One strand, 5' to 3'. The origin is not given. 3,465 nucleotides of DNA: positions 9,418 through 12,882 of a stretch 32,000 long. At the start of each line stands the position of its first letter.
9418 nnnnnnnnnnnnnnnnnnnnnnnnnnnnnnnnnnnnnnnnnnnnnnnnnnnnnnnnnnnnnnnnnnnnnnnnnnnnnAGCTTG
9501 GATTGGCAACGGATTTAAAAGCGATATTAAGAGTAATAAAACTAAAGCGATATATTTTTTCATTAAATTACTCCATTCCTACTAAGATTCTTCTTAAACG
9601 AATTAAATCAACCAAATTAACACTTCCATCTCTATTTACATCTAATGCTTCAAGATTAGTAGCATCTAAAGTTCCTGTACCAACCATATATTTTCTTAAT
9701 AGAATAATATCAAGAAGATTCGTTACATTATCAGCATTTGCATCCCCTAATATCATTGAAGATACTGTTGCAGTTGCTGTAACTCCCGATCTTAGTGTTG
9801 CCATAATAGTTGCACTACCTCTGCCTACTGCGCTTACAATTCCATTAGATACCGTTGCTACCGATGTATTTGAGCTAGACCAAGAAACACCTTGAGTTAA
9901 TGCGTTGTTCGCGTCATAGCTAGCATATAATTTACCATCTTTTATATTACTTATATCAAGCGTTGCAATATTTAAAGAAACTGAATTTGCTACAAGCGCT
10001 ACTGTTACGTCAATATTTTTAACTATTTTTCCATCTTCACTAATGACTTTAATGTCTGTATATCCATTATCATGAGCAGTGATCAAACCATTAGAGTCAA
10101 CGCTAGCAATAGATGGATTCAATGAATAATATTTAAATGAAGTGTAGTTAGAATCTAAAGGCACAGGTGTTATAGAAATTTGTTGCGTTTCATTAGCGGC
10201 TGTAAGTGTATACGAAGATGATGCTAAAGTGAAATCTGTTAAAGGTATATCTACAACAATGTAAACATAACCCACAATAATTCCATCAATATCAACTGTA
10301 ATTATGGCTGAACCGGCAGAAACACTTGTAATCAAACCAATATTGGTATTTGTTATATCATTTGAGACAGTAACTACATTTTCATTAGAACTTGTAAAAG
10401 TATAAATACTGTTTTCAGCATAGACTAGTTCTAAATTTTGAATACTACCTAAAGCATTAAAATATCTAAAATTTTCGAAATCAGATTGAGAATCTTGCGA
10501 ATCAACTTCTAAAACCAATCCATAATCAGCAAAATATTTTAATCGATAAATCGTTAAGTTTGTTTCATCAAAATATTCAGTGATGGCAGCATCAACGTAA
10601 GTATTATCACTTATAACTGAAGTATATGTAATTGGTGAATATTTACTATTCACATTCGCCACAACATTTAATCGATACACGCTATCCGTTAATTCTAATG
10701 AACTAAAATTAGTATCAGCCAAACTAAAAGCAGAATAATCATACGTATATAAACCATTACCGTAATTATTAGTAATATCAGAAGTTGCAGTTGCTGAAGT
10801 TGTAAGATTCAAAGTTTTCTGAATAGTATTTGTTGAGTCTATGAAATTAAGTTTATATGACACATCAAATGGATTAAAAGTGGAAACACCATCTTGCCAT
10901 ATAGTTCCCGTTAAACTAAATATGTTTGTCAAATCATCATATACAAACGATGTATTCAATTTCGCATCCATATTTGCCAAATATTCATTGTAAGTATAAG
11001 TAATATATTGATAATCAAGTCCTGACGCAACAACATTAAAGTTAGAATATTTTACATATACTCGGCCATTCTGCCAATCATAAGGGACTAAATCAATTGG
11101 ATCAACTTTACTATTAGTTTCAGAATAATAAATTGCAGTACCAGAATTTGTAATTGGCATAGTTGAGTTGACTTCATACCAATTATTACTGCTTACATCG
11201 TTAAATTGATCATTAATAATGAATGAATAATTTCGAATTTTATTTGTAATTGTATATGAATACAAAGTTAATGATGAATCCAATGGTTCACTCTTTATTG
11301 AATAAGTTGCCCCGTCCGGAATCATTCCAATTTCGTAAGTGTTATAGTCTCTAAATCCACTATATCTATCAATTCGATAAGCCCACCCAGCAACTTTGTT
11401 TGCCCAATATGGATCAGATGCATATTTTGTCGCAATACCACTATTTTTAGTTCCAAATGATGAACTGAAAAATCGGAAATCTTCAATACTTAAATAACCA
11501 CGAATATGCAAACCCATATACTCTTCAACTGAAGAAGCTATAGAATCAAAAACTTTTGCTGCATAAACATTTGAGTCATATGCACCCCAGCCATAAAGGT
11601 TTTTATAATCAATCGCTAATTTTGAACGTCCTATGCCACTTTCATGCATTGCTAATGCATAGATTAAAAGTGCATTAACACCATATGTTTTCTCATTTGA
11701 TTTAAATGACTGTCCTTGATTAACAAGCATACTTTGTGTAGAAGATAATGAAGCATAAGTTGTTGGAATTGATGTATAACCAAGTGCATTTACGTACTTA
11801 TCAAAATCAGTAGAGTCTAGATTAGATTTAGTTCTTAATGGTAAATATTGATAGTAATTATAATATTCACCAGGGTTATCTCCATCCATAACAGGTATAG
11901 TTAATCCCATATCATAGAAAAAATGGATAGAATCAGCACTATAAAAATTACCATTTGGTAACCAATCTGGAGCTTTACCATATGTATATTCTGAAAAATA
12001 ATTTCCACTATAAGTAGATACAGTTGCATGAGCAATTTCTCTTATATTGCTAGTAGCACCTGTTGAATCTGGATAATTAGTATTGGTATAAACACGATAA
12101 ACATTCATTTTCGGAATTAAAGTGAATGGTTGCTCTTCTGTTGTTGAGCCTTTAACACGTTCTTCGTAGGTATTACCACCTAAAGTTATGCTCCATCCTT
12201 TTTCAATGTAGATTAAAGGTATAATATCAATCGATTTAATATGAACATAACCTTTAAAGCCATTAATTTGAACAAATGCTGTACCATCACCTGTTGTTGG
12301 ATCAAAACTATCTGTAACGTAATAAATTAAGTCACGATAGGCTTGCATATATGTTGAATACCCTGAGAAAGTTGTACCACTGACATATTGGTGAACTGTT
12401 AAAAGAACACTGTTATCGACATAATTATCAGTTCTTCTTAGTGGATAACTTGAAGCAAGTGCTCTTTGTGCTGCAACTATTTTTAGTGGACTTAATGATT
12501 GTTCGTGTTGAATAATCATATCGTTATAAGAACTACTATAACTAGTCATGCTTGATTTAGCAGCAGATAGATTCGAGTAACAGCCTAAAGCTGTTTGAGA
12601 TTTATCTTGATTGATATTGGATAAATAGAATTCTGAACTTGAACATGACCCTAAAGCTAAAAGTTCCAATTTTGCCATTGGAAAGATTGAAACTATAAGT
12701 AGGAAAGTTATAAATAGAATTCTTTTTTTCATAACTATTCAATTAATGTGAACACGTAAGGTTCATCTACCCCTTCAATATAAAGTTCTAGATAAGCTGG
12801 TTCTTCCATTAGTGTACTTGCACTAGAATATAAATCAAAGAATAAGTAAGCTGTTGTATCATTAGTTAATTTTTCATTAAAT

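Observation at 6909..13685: Candidate non-cellulosomal cohesin-dockerin system: a peptidoglycan hydrolase docked on a membrane-anchored stalk (three-gene operon)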

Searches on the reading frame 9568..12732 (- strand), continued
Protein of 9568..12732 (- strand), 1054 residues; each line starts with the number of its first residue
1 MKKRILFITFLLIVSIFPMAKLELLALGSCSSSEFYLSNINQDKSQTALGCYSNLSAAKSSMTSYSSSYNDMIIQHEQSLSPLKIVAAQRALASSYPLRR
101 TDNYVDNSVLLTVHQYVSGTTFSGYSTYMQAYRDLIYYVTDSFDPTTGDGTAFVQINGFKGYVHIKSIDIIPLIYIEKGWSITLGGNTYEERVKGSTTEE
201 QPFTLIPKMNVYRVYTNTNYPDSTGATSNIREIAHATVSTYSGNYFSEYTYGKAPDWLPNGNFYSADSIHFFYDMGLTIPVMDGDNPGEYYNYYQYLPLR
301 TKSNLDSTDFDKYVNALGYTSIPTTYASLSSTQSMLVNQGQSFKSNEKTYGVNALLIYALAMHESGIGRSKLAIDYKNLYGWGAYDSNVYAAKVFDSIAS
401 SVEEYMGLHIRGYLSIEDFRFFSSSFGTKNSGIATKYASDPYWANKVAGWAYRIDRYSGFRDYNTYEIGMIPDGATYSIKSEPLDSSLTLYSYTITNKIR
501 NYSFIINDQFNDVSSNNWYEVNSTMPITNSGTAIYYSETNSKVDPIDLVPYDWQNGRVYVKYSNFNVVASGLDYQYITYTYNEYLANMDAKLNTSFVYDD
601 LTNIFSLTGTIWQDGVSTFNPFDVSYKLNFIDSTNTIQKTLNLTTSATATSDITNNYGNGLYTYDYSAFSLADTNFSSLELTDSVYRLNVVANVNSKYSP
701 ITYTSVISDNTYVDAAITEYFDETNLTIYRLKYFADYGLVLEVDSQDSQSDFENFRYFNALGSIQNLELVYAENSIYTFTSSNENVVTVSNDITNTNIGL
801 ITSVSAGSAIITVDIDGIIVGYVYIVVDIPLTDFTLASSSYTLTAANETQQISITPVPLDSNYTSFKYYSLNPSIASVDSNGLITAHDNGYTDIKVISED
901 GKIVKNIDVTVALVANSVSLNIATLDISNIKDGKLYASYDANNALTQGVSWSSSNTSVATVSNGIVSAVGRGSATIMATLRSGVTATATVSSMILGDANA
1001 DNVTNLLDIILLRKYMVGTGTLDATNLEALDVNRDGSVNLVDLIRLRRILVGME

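Call 83: search_solved_structures(query=window:9568-12732:-, max_evalue=0.001, show_alignments=1)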
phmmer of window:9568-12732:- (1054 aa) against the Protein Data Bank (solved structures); distinct sequences matched with E-value up to 0.001: 12.
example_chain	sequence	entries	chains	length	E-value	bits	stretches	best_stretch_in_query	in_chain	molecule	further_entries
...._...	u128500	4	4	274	2.2e-16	62.6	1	311-461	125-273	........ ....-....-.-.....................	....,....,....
4q2w_A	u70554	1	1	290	2.6e-16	62.4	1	311-461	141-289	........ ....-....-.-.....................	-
7pj4_AAA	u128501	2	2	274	5.7e-16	61.2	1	311-461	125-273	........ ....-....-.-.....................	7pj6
6kg9_A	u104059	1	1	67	2.8e-07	32.5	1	990-1047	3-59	And cellulose-binding endoglucanase family 9 CelL ortholog dockerin domain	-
6kgc_B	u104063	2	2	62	1.1e-06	30.5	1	991-1047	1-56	And cellulose-binding endoglucanase family 9 CelL ortholog dockerin domain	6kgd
6kge_D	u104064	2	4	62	2e-06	29.6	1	991-1047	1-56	And cellulose-binding endoglucanase family 9 CelL ortholog dockerin domain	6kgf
2b59_B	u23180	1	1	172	3.5e-05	25.5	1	932-1046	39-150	Cellulosomal scaffolding protein A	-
4fl4_A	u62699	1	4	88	0.00015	23.5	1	991-1051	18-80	Glycoside hydrolase family 9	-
7quz_AAA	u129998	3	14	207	0.00019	23.1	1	915-991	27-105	Beta-1,3-glucanase bglH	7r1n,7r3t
5g5d_B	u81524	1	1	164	0.00027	22.6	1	932-1046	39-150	CELLULOSOMAL-SCAFFOLDING PROTEIN A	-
3ul4_B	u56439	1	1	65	0.00041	22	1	994-1053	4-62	Cellulosome enzyme, dockerin type I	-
1daq_A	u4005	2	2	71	0.00074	21.1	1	991-1050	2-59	ENDOGLUCANASE SS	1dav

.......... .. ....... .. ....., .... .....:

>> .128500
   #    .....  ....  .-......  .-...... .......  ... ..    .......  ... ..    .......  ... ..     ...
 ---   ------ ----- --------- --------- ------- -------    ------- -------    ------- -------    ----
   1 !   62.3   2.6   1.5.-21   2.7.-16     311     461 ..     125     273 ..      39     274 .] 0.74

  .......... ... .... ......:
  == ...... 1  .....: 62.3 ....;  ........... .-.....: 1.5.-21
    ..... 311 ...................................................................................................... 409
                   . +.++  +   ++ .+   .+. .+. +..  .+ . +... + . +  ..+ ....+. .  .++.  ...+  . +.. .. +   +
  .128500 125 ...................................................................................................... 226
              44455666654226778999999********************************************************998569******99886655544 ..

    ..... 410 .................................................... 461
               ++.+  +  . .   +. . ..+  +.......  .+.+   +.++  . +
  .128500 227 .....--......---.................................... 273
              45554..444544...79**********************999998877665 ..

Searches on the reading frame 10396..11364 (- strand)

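Call 6: search_protein_families(library=pfam, proteins=[window:10396-11364:-], max_evalue=10)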
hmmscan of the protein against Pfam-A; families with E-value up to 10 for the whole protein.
seq(323 aa): 2 families
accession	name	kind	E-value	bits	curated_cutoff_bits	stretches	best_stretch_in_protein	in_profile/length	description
PF15641.12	Tox-MPTase5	-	0.11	13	27.3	0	246-273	6-33/110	Metallopeptidase toxin 5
PF23814.1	DUF7185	-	0.22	12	27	1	184-210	51-77/86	Family of unknown function (DUF7185)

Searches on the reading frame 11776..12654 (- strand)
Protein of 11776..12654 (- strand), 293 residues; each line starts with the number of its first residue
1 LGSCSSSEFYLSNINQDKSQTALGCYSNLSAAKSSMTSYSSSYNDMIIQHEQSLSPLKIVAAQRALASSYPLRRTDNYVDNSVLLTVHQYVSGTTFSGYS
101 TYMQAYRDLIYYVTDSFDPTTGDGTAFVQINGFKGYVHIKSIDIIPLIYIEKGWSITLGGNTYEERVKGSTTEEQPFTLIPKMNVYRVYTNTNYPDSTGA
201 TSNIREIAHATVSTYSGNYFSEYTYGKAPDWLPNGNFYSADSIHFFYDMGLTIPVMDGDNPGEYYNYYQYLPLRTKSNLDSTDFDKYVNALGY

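Call 6: search_protein_families(library=pfam, proteins=[window:11776-12654:-], max_evalue=10)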
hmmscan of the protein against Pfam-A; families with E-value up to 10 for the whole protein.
seq(293 aa): 0 families
